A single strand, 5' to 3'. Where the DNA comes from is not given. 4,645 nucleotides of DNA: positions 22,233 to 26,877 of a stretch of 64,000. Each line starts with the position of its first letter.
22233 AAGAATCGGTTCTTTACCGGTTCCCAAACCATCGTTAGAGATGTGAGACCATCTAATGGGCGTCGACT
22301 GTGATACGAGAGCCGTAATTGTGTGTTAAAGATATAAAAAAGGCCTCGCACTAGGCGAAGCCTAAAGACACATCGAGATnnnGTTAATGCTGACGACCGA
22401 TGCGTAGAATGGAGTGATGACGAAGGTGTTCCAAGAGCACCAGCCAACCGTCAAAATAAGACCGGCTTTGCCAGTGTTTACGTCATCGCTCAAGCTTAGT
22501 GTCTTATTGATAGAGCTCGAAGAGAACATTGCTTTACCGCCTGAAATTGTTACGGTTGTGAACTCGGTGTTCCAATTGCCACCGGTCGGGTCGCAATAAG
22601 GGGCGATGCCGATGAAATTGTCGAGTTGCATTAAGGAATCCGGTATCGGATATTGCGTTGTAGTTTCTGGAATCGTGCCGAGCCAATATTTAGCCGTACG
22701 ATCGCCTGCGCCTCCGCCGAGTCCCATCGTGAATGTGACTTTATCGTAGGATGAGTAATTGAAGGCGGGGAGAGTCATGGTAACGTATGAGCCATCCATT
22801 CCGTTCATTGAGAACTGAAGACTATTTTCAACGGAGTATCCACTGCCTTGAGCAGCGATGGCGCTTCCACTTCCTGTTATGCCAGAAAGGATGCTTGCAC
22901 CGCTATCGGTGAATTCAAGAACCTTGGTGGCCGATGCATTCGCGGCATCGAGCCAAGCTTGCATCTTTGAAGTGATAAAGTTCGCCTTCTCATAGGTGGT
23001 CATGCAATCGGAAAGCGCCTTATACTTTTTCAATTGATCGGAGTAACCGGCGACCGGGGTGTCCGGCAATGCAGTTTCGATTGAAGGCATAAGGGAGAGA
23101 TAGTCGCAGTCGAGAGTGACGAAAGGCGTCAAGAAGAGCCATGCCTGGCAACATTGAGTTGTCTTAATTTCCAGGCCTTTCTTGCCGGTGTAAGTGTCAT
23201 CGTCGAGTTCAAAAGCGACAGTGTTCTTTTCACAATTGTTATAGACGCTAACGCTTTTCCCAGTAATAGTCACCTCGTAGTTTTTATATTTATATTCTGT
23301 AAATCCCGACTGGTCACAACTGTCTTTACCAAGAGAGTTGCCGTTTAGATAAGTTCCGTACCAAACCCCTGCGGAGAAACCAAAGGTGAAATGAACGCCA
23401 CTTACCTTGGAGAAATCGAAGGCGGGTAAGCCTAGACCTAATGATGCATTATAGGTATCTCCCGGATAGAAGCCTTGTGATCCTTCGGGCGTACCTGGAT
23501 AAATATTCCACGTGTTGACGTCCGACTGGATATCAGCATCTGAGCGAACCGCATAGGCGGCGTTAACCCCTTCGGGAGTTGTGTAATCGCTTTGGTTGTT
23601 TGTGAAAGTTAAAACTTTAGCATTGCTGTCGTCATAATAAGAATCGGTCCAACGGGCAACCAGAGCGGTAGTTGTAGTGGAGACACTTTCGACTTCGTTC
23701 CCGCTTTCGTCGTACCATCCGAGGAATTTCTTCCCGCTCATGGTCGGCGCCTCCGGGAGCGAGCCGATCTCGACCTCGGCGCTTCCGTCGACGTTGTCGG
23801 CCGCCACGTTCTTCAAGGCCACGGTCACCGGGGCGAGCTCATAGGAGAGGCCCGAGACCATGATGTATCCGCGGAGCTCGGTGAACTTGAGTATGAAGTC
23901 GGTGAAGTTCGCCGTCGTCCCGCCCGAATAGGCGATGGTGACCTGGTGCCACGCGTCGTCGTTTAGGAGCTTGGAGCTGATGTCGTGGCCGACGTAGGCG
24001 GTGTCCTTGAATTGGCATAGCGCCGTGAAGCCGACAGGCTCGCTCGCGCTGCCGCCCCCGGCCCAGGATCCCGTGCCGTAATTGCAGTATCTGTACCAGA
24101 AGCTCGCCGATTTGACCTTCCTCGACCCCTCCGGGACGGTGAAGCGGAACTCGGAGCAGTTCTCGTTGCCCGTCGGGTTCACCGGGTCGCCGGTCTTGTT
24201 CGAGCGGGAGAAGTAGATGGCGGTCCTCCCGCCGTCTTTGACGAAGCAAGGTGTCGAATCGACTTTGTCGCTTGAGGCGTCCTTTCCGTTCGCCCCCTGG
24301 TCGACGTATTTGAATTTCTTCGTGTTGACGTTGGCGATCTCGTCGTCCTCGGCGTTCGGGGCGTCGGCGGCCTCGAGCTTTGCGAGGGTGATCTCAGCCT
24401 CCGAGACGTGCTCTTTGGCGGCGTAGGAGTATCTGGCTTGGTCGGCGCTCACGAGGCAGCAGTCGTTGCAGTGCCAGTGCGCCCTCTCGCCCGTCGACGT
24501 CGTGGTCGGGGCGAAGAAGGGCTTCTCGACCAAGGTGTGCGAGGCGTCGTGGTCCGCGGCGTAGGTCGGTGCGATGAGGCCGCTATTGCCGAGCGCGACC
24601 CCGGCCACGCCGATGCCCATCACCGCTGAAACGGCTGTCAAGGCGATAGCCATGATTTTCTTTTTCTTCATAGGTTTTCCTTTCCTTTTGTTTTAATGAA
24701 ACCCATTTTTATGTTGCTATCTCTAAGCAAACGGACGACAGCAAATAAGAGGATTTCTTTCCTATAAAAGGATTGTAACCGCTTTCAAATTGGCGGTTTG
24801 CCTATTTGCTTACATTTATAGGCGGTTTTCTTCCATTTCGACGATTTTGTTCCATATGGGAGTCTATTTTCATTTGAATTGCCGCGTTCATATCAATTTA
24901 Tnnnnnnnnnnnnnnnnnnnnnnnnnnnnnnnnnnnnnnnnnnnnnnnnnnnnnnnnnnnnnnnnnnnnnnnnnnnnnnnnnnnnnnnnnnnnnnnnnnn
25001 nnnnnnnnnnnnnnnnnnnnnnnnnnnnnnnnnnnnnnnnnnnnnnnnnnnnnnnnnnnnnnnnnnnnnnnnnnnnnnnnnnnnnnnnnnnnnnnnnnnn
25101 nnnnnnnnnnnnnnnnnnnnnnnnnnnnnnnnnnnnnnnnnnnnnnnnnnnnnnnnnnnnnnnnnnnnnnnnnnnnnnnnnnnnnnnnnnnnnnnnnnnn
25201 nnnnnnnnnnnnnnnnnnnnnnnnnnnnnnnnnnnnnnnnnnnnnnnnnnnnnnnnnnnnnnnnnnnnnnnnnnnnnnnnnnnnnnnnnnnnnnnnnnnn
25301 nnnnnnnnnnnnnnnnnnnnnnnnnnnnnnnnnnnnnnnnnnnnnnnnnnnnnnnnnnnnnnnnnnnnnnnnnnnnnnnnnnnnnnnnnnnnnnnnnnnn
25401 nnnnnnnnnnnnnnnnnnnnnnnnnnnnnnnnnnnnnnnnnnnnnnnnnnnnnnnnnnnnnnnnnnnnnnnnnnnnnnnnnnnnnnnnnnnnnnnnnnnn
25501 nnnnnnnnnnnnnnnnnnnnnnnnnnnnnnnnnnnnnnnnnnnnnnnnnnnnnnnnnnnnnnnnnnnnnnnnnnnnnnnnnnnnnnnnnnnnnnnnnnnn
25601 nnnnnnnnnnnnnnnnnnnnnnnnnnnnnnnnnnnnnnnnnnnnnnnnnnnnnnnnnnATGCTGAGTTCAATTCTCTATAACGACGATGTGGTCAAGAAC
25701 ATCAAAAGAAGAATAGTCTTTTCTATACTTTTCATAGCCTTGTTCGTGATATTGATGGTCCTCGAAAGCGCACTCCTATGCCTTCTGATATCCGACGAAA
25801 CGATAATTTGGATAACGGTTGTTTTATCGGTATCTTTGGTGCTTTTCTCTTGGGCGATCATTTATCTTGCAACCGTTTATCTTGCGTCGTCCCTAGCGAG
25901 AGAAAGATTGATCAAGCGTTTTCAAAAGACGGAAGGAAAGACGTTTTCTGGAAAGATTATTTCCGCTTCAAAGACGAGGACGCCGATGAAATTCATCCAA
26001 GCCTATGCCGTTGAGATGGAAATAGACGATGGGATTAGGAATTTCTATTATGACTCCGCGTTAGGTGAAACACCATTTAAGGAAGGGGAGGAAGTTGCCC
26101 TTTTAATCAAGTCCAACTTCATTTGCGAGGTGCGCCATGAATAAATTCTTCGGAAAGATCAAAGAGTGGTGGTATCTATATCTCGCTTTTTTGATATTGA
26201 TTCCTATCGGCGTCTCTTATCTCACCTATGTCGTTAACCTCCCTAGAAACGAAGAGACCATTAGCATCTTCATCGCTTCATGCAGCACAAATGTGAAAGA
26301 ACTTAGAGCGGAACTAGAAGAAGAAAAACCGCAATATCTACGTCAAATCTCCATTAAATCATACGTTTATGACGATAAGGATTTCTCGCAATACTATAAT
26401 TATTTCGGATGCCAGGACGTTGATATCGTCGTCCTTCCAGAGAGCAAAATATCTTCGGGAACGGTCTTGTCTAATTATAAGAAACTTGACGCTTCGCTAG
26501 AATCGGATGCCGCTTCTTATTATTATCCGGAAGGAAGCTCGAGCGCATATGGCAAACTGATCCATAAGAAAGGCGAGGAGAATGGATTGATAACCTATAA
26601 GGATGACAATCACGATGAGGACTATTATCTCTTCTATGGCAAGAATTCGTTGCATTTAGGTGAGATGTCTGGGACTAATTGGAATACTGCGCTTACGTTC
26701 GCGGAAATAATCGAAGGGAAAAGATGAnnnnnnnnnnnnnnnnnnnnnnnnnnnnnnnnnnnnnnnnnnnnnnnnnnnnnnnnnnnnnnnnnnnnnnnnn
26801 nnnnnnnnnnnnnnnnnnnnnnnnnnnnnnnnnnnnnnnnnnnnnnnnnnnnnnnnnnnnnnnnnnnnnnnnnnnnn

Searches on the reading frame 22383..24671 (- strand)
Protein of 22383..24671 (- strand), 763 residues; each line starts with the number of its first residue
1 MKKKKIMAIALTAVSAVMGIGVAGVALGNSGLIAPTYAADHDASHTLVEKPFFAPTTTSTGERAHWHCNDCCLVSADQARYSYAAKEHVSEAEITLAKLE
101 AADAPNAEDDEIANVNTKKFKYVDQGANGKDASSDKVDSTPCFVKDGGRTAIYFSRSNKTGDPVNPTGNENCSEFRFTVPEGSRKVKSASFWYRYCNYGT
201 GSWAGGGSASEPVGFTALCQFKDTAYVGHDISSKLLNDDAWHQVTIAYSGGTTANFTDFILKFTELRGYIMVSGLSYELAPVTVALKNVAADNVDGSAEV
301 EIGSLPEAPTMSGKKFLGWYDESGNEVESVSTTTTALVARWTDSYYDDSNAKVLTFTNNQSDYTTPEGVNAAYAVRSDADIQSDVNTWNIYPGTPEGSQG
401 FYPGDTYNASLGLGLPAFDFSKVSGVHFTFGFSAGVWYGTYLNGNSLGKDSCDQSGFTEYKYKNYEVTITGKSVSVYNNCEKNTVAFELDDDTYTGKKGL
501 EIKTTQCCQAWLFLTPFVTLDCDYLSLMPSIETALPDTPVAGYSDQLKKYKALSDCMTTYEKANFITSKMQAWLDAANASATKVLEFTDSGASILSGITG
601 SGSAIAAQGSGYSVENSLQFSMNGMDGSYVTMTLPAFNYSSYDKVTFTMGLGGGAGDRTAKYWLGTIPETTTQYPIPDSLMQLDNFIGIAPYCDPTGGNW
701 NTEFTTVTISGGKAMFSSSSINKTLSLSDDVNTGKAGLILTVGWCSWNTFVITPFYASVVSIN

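Call 10: search_protein_families(library=pfam, proteins=[window:22383-24671:-], max_evalue=0.01)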
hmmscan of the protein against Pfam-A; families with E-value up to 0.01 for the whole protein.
window:22383-24671:- (763 aa): 1 family
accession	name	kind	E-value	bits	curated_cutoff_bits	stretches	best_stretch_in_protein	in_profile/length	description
PF09479.16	Flg_new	-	0.00026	21.5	27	1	304-334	23-55/65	Listeria-Bacteroides repeat domain (List_Bact_rpt)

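Call 64: search_protein_families(library=ncbifam, proteins=[window:22383-24671:-], max_evalue=0.001)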
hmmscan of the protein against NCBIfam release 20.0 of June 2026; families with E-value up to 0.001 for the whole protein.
window:22383-24671:- (763 aa): 0 families

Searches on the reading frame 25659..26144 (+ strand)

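Call 12: search_protein_families(library=pfam, proteins=[window:25659-26144:+], max_evalue=0.001)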
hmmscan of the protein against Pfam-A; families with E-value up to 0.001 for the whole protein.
window:25659-26144:+ (161 aa): 0 families

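Call 64: search_protein_families(library=ncbifam, proteins=[window:25659-26141:+], max_evalue=0.001)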
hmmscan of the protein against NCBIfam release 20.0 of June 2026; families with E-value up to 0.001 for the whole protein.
window:25659-26141:+ (161 aa): 0 families

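Call 74: search_protein_families(library=pfam, proteins=[window:25659-26141:+], max_evalue=1)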
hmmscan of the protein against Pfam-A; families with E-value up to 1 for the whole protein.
window:25659-26141:+ (161 aa): 1 family
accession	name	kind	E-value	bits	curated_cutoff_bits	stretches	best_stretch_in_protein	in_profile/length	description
PF20990.2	DUF2207_C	-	0.52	10.4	33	1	14-69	131-188/247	Predicted membrane protein (DUF2207) C-terminal domain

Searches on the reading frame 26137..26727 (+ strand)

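Call 12: search_protein_families(library=pfam, proteins=[window:26137-26727:+], max_evalue=0.001)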
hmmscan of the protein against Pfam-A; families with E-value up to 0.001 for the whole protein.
window:26137-26727:+ (196 aa): 0 families

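Call 64: search_protein_families(library=ncbifam, proteins=[window:26137-26724:+], max_evalue=0.001)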
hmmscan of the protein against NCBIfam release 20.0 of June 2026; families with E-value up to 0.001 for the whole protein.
window:26137-26724:+ (196 aa): 0 families

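Call 74: search_protein_families(library=pfam, proteins=[window:26137-26724:+], max_evalue=1)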
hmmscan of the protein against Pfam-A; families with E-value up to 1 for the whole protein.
window:26137-26724:+ (196 aa): 2 families
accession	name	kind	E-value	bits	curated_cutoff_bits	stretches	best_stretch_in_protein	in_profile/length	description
PF19272.4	ASMase_C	-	0.095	13.1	23.7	1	60-91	73-104/143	Acid sphingomyelin phosphodiesterase C-terminal region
PF07006.16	DUF1310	-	0.12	13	30.1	1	12-126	1-110/119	Protein of unknown function (DUF1310)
